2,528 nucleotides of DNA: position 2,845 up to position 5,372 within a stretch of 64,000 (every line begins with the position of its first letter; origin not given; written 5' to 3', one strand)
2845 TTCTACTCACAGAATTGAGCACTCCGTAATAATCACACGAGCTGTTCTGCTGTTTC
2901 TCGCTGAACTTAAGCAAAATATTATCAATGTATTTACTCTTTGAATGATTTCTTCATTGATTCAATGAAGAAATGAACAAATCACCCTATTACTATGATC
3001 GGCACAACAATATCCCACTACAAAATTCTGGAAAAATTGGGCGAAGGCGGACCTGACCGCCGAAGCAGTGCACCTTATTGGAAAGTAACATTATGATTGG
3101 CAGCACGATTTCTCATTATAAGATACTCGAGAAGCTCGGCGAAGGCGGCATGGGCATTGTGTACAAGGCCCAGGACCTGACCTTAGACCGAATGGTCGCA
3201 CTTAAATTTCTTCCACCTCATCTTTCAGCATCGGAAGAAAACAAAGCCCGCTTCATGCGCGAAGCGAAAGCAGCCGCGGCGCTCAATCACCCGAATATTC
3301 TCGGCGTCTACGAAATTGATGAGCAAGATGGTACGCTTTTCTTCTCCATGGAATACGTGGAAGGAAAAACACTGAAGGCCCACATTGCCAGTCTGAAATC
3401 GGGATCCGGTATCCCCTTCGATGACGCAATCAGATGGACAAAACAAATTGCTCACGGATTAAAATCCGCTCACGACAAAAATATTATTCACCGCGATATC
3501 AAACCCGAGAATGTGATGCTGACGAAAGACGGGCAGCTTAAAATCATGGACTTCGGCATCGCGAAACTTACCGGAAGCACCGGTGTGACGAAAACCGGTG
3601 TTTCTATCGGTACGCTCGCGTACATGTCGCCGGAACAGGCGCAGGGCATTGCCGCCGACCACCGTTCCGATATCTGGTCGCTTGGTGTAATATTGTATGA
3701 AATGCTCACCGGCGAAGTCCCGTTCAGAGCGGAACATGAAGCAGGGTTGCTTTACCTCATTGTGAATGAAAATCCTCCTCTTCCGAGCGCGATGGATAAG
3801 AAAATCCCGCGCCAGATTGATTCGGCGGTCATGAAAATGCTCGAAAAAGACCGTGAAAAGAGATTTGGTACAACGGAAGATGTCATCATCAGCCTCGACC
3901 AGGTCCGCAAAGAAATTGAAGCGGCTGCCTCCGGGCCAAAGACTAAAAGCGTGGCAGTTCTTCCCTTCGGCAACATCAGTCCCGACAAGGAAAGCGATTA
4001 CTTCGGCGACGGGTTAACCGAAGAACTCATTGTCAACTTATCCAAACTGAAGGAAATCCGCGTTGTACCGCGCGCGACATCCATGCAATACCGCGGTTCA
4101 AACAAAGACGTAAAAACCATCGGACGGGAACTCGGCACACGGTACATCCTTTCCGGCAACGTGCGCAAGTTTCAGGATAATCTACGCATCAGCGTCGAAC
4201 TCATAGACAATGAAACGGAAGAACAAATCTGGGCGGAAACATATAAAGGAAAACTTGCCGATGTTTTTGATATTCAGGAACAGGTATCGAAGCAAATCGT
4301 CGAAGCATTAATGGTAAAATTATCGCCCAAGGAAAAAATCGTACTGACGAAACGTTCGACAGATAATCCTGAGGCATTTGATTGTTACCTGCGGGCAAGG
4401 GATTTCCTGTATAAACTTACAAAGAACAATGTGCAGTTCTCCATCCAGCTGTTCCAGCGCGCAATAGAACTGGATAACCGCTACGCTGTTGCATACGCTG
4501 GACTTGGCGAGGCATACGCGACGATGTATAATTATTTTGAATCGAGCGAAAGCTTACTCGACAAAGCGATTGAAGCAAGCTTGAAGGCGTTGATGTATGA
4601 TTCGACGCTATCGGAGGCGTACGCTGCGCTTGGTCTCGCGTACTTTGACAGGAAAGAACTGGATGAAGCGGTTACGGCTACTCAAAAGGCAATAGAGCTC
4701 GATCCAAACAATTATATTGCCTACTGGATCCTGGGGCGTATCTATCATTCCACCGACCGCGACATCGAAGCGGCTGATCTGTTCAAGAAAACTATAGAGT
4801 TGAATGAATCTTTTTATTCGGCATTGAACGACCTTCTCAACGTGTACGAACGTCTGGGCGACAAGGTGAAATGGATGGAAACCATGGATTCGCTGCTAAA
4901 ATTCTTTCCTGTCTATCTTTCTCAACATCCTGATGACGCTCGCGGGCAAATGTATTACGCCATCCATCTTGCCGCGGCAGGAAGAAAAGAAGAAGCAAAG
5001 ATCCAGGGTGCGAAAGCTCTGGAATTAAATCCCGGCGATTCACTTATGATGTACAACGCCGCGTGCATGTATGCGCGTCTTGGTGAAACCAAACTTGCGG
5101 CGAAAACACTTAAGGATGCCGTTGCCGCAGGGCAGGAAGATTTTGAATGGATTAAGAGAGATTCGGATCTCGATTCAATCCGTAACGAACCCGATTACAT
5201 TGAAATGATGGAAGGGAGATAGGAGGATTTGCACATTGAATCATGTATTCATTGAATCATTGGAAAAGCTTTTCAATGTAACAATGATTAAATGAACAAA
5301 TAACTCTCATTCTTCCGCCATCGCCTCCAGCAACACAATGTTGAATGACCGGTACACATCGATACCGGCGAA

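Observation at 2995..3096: uORF that re-encodes the kinase N-terminus with synonymous codons and is coupled to the kinase start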

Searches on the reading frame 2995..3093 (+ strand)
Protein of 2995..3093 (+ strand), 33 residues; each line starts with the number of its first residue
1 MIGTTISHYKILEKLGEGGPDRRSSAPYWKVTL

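Call 44: find_encoding_contigs(protein=window:2995-3093:+, flank=1500, max_places=6)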
Protein window:2995-3093:+ (33 aa): no gene with exactly this product is on record in the collection.

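Call 73: search_protein_families(library=pfam, proteins=[window:2995-3093:+], max_evalue=1)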
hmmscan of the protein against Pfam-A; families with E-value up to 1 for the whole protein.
seq(33 aa): 0 families

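Call 74: search_protein_families(library=ncbifam, proteins=[window:2995-3093:+], max_evalue=1)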
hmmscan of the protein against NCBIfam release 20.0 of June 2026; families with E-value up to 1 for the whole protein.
seq(33 aa): 0 families
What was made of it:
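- Tried and rejected: Pfam and NCBIfam gave no hit for the leader peptides (calls 73, 74).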

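Call 75: list_cluster_members(proteins=[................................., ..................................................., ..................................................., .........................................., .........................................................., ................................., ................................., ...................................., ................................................, window:2995-3093:+])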
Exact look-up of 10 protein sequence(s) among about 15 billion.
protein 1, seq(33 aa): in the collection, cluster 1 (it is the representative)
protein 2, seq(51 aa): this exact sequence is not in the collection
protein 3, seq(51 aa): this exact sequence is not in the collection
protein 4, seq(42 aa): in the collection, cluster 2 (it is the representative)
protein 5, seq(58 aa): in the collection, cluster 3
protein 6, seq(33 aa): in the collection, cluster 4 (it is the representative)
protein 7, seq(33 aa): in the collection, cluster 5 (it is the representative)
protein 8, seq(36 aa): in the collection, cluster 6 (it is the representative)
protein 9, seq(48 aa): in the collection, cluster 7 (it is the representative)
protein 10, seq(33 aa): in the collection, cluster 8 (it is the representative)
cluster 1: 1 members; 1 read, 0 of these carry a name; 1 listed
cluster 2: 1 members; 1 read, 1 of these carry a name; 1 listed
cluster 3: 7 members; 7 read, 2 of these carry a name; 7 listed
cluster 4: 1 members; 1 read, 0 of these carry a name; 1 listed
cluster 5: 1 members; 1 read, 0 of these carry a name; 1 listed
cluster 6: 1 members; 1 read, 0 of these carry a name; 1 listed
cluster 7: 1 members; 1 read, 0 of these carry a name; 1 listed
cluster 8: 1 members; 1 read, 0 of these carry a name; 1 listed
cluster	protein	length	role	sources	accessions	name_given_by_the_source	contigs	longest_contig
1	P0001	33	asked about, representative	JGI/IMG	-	-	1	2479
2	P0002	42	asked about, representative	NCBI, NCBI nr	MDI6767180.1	MAG: hypothetical protein QME52_10195 [Bacteroidota bacterium] | hypothetical protein [Bacteroidota bacterium]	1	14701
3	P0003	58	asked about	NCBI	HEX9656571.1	MAG TPA: hypothetical protein VGB89_06630 [Bacteroidota bacterium]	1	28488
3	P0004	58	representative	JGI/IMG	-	-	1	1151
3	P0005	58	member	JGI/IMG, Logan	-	hypothetical protein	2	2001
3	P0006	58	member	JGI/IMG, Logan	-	-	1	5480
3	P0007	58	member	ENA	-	-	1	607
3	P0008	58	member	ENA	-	-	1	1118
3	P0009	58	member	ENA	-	-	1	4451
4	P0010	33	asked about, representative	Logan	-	-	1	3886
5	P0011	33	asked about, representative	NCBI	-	-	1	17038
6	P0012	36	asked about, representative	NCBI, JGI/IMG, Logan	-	-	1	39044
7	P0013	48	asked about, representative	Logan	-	-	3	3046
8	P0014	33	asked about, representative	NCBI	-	-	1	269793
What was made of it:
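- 2995..3096 (+): Leader ORF, 33 codons plus TGA. A gene caller has called this ORF in a public collection (call 75, cluster 8).
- On Curated protein or RNA families: Public records call the leaders 'hypothetical protein' (call 75).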

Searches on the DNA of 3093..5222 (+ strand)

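Call 34: search_rna_families(sources=[L002, L107, L130], threshold=gathering)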
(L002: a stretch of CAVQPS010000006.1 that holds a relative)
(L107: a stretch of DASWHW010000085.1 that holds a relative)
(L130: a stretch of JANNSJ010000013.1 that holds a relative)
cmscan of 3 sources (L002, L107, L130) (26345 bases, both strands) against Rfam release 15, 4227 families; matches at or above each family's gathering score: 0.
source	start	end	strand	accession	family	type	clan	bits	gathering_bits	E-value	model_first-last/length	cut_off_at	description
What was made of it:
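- On Curated protein or RNA families: There was no Rfam hit in three loci that carry the long structured spacer; the window itself was not scanned (call 34).
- Tried and rejected: Rfam gave no hit for the long structured spacer (call 34).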
